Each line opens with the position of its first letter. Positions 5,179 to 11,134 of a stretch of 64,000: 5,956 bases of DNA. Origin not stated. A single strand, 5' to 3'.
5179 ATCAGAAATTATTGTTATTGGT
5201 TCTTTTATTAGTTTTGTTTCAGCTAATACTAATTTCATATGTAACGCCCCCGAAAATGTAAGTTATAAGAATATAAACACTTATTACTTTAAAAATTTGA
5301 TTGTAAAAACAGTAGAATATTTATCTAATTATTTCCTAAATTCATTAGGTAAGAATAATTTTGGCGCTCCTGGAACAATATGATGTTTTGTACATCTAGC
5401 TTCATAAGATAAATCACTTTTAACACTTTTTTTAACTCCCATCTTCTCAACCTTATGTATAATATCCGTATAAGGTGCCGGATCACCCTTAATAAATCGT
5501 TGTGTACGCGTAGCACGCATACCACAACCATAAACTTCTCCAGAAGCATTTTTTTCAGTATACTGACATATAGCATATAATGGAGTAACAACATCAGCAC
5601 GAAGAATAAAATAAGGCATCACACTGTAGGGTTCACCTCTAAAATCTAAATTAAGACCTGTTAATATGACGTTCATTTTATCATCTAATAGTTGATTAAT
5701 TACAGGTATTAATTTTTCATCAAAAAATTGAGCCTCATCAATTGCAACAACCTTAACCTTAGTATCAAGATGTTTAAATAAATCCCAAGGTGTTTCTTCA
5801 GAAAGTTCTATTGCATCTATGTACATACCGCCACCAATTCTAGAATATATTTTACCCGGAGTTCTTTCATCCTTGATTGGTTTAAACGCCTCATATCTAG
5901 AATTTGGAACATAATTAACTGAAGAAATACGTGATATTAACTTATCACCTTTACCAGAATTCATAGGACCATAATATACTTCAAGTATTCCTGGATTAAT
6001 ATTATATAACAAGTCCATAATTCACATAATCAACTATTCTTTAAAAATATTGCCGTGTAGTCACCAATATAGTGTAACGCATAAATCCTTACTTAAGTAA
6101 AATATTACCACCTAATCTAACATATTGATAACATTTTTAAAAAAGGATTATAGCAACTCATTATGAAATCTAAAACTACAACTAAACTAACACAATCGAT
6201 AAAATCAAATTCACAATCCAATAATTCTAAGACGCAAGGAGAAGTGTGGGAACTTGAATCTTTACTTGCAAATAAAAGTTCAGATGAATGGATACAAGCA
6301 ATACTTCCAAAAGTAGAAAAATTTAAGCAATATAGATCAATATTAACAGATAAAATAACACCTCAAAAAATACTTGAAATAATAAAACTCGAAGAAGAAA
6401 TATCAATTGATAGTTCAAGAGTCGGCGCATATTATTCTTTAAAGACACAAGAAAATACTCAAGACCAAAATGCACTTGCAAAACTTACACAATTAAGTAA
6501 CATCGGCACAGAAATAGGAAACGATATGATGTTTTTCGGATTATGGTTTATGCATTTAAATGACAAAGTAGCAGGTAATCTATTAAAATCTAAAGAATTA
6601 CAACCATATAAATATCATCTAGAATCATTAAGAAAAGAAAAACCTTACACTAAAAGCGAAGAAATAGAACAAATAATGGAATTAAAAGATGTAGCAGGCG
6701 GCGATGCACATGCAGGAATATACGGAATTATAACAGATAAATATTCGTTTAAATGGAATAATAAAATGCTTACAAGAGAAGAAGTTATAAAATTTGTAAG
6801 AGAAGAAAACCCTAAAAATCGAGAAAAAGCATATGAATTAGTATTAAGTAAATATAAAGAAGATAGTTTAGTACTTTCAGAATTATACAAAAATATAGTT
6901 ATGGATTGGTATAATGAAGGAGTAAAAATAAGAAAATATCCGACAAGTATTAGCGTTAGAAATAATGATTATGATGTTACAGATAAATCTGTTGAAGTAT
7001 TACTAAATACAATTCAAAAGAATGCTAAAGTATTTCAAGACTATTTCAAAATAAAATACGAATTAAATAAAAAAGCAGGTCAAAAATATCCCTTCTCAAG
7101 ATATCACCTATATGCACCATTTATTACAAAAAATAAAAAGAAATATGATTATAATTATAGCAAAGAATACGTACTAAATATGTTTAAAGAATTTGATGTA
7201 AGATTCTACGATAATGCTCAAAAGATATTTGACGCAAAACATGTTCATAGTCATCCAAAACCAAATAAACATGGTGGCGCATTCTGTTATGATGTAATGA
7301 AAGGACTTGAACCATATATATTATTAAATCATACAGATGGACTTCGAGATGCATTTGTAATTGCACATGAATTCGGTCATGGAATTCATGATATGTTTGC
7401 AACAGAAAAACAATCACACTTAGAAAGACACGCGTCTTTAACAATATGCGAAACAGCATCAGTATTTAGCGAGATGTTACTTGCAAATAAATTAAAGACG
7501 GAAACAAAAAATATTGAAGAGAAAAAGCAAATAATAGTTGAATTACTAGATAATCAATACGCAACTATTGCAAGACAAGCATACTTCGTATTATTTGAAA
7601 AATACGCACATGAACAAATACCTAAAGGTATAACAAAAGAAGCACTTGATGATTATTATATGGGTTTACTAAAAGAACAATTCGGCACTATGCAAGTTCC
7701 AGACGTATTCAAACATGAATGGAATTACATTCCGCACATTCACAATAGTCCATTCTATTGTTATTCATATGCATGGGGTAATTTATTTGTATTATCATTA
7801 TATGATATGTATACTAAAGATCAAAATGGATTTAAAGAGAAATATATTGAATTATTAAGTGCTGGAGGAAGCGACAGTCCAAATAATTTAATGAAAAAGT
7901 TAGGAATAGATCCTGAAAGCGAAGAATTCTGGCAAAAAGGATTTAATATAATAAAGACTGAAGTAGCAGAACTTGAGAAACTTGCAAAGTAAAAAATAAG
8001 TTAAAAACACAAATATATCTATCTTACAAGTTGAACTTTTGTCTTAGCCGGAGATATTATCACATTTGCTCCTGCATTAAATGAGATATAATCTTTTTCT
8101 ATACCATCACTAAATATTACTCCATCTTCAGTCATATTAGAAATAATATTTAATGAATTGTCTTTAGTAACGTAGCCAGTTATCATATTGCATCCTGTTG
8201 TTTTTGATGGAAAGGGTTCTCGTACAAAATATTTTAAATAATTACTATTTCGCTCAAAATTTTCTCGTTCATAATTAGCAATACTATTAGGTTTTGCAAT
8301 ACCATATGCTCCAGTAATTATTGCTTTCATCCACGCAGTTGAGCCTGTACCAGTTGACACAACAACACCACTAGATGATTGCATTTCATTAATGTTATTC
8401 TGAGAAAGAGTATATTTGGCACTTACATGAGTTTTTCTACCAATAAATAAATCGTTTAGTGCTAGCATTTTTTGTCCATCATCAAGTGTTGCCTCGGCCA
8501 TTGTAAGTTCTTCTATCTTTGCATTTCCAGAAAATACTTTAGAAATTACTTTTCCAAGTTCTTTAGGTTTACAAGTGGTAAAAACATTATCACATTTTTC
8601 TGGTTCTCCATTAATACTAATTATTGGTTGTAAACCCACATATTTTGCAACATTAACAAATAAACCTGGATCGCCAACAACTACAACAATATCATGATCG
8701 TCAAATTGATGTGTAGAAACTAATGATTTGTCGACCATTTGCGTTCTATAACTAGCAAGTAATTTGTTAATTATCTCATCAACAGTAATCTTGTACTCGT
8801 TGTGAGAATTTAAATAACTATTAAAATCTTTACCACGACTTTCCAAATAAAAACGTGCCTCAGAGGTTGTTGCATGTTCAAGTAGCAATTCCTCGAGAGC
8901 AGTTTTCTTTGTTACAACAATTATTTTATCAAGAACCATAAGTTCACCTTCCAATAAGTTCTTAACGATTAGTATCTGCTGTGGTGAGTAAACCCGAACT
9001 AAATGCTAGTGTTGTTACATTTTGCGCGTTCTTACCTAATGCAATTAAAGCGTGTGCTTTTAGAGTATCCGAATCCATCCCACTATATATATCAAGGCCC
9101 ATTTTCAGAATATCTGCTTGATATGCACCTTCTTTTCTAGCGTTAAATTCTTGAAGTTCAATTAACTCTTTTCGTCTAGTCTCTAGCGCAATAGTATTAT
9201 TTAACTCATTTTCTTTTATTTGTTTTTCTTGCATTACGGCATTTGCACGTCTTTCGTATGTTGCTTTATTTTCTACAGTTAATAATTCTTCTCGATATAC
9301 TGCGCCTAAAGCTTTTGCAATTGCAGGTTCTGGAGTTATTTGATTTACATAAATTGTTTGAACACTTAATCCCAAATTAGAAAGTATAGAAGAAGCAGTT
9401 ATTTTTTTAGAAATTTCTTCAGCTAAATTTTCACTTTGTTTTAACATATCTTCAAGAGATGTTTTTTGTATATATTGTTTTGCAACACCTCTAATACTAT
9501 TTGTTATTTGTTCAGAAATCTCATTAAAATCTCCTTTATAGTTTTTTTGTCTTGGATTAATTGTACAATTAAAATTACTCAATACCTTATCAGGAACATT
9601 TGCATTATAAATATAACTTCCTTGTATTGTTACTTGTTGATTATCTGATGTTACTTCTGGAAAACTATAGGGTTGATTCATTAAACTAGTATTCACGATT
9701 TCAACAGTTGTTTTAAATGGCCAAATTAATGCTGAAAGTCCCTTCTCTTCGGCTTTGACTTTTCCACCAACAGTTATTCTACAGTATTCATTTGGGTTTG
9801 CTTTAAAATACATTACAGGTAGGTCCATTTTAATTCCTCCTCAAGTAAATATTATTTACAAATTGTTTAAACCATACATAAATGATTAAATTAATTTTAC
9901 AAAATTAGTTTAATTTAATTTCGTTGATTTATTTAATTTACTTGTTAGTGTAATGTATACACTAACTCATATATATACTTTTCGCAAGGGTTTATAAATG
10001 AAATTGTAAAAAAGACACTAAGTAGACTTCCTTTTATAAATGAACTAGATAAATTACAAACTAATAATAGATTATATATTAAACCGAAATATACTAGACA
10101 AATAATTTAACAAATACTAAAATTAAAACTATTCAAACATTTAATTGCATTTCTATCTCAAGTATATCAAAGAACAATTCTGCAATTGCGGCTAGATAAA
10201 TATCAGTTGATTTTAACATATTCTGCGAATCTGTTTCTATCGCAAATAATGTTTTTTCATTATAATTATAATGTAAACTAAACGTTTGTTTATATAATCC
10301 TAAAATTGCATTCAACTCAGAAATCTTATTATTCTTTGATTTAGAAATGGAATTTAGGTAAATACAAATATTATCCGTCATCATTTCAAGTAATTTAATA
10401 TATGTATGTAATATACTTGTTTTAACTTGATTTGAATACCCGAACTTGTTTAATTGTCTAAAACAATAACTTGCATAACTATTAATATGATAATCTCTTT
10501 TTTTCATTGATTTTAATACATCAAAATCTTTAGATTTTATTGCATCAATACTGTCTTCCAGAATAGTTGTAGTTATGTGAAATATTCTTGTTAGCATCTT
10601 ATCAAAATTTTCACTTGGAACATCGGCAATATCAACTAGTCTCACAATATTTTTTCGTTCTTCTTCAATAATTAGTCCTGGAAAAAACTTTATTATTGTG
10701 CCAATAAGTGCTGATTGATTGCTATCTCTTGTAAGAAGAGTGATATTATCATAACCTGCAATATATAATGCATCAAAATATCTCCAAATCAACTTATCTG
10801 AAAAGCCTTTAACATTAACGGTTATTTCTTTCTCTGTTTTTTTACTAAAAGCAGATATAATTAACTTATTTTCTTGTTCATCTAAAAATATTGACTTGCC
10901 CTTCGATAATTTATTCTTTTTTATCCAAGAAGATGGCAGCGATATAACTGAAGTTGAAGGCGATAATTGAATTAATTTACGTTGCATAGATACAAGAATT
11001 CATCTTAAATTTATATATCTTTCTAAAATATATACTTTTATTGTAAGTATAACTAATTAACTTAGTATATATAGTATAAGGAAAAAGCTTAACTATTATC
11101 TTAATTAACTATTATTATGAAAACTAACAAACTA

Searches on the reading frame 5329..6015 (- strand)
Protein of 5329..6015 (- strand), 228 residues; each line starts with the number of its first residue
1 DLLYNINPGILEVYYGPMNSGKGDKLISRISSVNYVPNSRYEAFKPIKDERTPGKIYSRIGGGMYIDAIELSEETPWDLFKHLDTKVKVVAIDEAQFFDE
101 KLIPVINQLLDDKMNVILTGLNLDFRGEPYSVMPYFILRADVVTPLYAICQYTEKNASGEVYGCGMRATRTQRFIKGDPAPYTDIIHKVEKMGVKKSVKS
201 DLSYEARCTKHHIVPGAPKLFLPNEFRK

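Call 9: search_protein_families(library=pfam, proteins=[window:5329-6015:-], max_evalue=0.001)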
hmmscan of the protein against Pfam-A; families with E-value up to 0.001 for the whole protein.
window:5329-6015:- (228 aa): 1 family
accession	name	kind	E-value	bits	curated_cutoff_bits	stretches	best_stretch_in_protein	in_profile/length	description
PF00265.24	TK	-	8.9e-25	88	20.6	1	10-158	2-148/176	Thymidine kinase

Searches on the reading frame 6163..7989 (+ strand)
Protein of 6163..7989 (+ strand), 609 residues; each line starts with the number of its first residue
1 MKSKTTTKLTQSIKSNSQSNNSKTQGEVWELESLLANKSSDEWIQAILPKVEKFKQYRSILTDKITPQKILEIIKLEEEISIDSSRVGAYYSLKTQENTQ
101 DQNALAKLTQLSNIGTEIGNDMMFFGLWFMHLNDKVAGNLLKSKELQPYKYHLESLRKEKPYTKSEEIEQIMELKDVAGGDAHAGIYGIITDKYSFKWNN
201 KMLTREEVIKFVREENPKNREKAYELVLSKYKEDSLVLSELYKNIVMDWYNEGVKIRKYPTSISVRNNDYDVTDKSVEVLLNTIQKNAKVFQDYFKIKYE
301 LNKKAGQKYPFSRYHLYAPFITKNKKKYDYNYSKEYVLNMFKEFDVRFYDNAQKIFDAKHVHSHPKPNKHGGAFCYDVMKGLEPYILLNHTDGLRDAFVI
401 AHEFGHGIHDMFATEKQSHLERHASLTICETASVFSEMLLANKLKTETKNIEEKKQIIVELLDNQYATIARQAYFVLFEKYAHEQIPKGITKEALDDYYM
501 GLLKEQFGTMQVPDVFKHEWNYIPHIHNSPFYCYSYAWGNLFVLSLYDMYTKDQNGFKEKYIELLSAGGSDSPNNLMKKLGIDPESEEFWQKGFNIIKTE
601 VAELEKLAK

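Call 9: search_protein_families(library=pfam, proteins=[window:6163-7989:+], max_evalue=0.001)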
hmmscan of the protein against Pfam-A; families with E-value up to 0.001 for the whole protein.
window:6163-7989:+ (609 aa): 2 families
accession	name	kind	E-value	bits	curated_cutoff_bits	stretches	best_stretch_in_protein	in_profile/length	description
PF01432.26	Peptidase_M3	-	7e-41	141.5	27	1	214-595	5-456/457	Peptidase family M3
PF08439.15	Peptidase_M3_N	-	3.1e-09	37.4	25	1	129-183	2-57/70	Oligopeptidase F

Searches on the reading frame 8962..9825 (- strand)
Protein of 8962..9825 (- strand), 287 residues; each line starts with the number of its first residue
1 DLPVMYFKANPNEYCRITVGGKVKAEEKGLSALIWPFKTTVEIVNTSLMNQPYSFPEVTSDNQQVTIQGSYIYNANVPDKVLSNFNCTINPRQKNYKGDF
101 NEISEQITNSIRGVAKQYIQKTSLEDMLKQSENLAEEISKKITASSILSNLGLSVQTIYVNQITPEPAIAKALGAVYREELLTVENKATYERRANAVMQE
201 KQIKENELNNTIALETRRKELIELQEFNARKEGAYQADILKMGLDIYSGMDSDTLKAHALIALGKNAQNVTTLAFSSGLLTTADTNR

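Call 9: search_protein_families(library=pfam, proteins=[window:8962-9825:-], max_evalue=0.001)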
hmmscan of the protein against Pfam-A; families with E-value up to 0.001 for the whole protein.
window:8962-9825:- (287 aa): 1 family
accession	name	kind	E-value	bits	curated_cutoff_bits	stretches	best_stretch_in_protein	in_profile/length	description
PF01145.31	Band_7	-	1e-20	75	23.6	1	8-193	2-173/176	SPFH domain / Band 7 family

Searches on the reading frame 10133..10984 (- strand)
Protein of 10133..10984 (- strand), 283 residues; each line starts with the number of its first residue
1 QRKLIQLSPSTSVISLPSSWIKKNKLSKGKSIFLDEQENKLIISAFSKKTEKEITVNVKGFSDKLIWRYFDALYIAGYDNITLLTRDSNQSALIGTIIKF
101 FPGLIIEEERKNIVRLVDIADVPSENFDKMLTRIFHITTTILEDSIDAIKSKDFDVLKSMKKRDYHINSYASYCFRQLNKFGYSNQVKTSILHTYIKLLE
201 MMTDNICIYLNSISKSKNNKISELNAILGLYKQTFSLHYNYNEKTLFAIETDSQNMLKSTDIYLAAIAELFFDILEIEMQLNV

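Call 9: search_protein_families(library=pfam, proteins=[window:10133-10984:-], max_evalue=0.001)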
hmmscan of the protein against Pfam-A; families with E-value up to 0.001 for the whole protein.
window:10133-10984:- (283 aa): 1 family
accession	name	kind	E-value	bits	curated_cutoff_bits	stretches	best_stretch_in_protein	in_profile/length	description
PF04014.23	MazE_antitoxin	-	0.00073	19.9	24.7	0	10-43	6-40/48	Antidote-toxin recognition MazE, bacterial antitoxin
